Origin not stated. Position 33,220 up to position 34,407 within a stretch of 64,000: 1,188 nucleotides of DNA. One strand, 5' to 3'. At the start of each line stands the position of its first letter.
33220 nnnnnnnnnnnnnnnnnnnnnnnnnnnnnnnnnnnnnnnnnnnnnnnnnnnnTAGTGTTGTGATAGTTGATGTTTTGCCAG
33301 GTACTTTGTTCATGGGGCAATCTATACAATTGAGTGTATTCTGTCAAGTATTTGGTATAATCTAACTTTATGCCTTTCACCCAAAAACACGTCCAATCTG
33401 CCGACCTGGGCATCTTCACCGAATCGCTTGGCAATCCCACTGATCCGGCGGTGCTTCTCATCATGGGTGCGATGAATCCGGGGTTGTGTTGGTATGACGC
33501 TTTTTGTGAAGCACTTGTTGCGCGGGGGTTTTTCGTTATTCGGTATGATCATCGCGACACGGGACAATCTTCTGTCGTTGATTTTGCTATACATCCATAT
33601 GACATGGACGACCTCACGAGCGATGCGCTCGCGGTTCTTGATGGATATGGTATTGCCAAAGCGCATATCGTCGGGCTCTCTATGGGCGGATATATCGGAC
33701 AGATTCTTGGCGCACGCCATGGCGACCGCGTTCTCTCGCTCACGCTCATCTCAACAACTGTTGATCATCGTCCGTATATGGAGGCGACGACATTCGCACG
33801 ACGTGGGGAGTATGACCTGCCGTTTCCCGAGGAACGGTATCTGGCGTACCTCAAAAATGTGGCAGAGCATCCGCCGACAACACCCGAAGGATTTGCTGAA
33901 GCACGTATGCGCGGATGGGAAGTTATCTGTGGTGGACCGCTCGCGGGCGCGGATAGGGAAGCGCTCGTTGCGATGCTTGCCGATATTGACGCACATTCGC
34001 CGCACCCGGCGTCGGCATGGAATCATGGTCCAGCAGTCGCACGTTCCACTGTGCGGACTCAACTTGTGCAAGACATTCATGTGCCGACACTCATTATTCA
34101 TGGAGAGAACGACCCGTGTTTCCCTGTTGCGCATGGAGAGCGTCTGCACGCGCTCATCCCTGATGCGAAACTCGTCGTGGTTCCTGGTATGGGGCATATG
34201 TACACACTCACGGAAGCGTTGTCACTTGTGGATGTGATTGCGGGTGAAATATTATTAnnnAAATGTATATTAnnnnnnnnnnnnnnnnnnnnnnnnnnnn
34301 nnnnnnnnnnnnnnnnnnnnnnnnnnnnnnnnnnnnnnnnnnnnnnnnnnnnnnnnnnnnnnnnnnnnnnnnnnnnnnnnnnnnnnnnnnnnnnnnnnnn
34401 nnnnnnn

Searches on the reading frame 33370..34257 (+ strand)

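Call 82: search_protein_families(library=pfam, proteins=[window:33370-34257:+], max_evalue=0.001)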
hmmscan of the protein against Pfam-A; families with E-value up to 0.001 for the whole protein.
window:33370-34257:+ (296 aa): 6 families
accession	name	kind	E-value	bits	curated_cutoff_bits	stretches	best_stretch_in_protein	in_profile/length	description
PF00561.26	Abhydrolase_1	-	2.1e-26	93.5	25.8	1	26-278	1-240/245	alpha/beta hydrolase fold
PF12146.15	Hydrolase_4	-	8.4e-17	61.7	27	2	28-143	6-123/239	Serine aminopeptidase, S33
PF12697.13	Abhydrolase_6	-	1.5e-14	55.6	26.3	1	33-280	6-208/217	Alpha/beta hydrolase family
PF08386.16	Abhydrolase_4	-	5.8e-06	26.8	21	1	228-278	26-75/103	TAP-like protein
PF20434.5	BD-FAE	-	8.8e-05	22.5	26.8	0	221-261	173-213/215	BD-FAE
PF20408.4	Abhydrolase_11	-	0.00042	20.5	27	0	224-250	114-140/193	Alpha/beta hydrolase domain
